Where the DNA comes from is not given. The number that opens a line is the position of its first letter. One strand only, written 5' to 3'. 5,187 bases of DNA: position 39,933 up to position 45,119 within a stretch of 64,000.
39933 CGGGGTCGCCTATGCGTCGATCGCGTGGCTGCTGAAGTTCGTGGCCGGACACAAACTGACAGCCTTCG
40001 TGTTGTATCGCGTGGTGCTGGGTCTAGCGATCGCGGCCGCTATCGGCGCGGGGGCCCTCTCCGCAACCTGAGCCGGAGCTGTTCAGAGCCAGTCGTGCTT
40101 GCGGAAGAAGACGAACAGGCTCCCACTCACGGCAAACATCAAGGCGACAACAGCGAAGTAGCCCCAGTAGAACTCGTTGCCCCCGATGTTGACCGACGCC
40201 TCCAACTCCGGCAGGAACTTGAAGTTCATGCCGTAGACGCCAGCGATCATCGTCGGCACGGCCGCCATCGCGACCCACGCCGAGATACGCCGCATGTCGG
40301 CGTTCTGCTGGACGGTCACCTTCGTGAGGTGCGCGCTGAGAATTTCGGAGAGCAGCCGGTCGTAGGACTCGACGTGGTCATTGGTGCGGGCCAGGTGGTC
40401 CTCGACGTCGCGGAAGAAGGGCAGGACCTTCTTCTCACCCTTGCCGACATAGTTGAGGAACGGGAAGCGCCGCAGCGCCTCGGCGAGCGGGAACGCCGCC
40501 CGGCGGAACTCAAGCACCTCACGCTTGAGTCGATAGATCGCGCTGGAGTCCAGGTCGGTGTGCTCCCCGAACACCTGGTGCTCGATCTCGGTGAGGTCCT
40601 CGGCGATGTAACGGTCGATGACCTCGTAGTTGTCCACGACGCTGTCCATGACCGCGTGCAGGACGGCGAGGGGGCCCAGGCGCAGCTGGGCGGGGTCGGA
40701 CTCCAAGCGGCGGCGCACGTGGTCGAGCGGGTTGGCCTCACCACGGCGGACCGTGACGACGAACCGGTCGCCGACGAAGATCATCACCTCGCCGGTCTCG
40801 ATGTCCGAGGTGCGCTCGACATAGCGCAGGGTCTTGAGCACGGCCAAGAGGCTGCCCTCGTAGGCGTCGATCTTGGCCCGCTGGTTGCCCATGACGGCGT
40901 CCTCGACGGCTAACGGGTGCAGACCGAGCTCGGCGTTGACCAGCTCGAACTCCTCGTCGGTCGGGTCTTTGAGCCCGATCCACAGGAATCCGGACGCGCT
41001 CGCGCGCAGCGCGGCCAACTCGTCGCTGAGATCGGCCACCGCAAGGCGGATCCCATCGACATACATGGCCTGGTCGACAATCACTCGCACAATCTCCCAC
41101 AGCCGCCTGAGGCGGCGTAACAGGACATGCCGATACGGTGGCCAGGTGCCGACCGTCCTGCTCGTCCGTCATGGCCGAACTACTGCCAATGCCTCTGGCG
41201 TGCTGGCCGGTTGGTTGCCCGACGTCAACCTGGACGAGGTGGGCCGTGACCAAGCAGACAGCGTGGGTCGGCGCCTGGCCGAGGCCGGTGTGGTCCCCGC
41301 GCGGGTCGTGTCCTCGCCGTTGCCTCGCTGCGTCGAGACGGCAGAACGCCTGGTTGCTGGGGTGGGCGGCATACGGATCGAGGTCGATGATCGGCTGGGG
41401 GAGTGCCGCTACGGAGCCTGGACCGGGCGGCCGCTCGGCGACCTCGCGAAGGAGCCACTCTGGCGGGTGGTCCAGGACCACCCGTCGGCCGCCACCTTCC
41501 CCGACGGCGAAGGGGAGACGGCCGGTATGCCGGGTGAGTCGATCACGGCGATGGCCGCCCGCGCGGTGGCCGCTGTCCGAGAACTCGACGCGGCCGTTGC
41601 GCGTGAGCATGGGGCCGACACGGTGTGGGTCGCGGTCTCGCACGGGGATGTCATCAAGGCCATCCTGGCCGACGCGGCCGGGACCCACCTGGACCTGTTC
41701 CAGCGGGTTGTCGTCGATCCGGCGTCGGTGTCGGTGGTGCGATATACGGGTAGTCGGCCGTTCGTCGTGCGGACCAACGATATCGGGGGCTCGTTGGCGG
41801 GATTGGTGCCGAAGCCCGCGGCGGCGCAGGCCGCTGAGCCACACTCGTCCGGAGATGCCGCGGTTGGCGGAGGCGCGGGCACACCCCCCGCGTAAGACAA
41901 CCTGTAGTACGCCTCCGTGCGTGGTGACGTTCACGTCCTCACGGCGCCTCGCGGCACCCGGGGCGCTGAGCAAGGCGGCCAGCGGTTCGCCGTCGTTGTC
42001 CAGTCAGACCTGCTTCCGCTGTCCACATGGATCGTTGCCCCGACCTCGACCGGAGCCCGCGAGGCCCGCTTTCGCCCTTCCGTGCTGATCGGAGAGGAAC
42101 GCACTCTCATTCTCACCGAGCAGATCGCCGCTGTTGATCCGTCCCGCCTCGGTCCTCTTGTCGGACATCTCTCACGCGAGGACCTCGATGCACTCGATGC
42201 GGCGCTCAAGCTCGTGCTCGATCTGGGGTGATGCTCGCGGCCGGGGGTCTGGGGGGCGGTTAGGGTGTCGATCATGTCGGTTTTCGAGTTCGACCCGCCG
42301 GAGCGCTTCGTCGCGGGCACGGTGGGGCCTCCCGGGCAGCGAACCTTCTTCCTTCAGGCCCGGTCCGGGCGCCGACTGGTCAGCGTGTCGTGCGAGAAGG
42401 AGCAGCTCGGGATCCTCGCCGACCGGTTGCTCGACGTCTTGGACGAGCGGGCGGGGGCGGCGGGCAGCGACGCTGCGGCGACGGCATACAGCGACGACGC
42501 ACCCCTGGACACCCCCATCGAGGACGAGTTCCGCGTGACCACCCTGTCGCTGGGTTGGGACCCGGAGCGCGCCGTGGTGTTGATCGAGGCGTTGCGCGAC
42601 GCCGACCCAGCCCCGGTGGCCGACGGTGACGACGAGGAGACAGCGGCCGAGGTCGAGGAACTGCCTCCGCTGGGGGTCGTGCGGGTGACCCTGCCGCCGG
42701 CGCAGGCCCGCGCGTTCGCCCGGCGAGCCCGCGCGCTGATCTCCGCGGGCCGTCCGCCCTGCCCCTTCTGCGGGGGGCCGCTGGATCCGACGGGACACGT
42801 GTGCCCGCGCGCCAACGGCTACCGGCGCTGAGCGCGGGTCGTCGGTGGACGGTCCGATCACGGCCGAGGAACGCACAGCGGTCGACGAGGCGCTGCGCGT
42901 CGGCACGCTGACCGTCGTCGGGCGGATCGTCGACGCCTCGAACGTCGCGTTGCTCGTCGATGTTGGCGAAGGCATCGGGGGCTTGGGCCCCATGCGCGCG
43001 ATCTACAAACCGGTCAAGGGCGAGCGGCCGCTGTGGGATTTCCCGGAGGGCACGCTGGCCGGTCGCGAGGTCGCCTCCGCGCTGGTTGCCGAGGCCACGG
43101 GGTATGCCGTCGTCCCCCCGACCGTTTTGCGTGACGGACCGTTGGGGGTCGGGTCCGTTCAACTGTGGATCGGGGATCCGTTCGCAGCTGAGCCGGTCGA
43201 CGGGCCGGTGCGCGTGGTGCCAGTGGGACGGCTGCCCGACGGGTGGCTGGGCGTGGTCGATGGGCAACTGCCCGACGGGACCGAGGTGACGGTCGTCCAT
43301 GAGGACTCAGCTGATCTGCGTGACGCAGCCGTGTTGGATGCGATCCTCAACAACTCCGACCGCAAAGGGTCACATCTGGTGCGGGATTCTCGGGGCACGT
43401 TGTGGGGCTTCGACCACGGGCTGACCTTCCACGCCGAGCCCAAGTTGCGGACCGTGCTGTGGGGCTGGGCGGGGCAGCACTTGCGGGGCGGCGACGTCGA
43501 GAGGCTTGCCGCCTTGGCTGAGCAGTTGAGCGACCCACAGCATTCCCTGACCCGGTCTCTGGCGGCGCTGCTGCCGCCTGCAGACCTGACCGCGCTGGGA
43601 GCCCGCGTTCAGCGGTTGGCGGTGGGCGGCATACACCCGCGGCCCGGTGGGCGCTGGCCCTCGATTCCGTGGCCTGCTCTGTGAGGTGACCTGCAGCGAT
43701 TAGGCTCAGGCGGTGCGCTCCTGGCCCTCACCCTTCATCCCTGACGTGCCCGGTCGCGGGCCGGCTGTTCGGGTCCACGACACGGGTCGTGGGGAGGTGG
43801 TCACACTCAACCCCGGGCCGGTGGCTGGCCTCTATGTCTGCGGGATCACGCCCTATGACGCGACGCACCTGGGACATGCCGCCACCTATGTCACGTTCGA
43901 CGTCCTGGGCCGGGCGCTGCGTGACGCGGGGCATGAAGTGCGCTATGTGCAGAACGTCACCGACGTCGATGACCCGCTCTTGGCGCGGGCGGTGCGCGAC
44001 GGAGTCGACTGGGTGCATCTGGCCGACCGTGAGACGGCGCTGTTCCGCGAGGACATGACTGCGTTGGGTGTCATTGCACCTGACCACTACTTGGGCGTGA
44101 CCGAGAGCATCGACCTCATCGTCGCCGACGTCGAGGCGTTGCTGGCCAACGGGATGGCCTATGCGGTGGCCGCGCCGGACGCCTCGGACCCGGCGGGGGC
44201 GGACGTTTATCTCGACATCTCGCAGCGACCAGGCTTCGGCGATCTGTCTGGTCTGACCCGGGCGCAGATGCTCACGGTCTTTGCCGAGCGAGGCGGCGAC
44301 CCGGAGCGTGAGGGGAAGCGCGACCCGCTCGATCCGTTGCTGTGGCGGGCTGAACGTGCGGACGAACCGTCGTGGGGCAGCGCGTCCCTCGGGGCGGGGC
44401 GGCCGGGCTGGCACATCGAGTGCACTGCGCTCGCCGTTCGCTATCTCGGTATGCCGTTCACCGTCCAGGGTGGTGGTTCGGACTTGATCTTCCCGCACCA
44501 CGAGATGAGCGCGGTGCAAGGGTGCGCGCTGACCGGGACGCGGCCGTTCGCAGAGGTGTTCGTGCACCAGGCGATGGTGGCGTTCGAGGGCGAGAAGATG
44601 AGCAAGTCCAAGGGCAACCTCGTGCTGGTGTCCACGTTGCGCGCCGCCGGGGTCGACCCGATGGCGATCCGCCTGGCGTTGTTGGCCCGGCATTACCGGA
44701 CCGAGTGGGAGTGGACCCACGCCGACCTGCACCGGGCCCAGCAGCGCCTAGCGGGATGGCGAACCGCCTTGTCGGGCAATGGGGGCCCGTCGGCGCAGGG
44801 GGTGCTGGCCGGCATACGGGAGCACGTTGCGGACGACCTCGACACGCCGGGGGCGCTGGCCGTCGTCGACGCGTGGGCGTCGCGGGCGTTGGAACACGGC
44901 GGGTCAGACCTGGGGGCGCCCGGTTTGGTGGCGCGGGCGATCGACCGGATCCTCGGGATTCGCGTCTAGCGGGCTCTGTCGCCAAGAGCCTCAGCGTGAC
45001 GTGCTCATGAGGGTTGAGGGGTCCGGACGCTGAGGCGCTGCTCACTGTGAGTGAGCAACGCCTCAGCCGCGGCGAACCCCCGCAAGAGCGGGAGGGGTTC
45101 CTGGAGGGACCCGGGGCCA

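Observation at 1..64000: Highly iterated non-palindromic octamer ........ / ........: about 100 exact copies in 64 kb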

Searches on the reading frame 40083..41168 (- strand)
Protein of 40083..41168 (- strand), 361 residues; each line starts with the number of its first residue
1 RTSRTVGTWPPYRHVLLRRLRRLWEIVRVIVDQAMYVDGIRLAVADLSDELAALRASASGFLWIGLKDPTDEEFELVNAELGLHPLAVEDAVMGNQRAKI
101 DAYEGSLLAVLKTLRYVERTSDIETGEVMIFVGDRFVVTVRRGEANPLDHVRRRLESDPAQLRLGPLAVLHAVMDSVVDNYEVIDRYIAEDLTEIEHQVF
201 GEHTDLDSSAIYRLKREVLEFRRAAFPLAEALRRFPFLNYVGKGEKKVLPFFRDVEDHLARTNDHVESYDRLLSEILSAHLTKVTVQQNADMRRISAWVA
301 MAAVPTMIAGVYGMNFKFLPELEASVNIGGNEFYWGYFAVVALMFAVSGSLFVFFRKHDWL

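Call 29: search_protein_families(library=pfam, proteins=[window:40083-41168:-], max_evalue=0.00001)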
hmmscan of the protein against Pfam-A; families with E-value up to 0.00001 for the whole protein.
window:40083-41168:- (361 aa): 1 family
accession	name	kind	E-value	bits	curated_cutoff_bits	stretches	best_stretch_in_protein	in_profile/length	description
PF01544.23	CorA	-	1.5e-55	189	27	1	59-357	2-292/292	CorA-like Mg2+ transporter protein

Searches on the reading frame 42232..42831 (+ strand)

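Call 29: search_protein_families(library=pfam, proteins=[window:42232-42831:+], max_evalue=0.00001)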
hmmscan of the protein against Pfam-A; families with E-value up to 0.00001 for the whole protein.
window:42232-42831:+ (199 aa): 1 family
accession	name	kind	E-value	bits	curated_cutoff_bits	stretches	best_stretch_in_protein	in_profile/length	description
PF11290.13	DUF3090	-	6.8e-57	192.5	27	1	18-191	1-170/170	Protein of unknown function (DUF3090)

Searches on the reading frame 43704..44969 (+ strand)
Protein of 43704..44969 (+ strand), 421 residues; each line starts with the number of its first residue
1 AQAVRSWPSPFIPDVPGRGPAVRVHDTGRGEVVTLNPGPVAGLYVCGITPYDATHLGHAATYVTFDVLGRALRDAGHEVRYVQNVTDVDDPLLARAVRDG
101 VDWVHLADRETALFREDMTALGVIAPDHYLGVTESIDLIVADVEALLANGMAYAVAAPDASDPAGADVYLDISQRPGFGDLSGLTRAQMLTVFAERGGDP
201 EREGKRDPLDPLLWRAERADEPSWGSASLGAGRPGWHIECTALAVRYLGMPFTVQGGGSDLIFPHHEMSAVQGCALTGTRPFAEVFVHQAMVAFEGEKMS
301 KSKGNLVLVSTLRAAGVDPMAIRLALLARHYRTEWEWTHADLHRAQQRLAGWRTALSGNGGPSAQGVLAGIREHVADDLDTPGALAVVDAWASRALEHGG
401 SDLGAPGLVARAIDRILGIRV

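Call 29: search_protein_families(library=pfam, proteins=[window:43704-44969:+], max_evalue=0.00001)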
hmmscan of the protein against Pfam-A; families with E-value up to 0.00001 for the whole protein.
window:43704-44969:+ (421 aa): 3 families
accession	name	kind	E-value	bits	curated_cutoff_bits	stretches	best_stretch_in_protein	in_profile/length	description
PF01406.26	tRNA-synt_1e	-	5.8e-82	275.9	27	1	42-346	11-300/301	tRNA synthetases class I (C) catalytic domain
PF00133.28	tRNA-synt_1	-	1.5e-11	44.2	22.7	1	250-334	327-410/414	tRNA synthetases class I (I, L, M and V)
PF09334.17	tRNA-synt_1g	-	6.8e-11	42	20.1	0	52-132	12-91/391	tRNA synthetases class I (M)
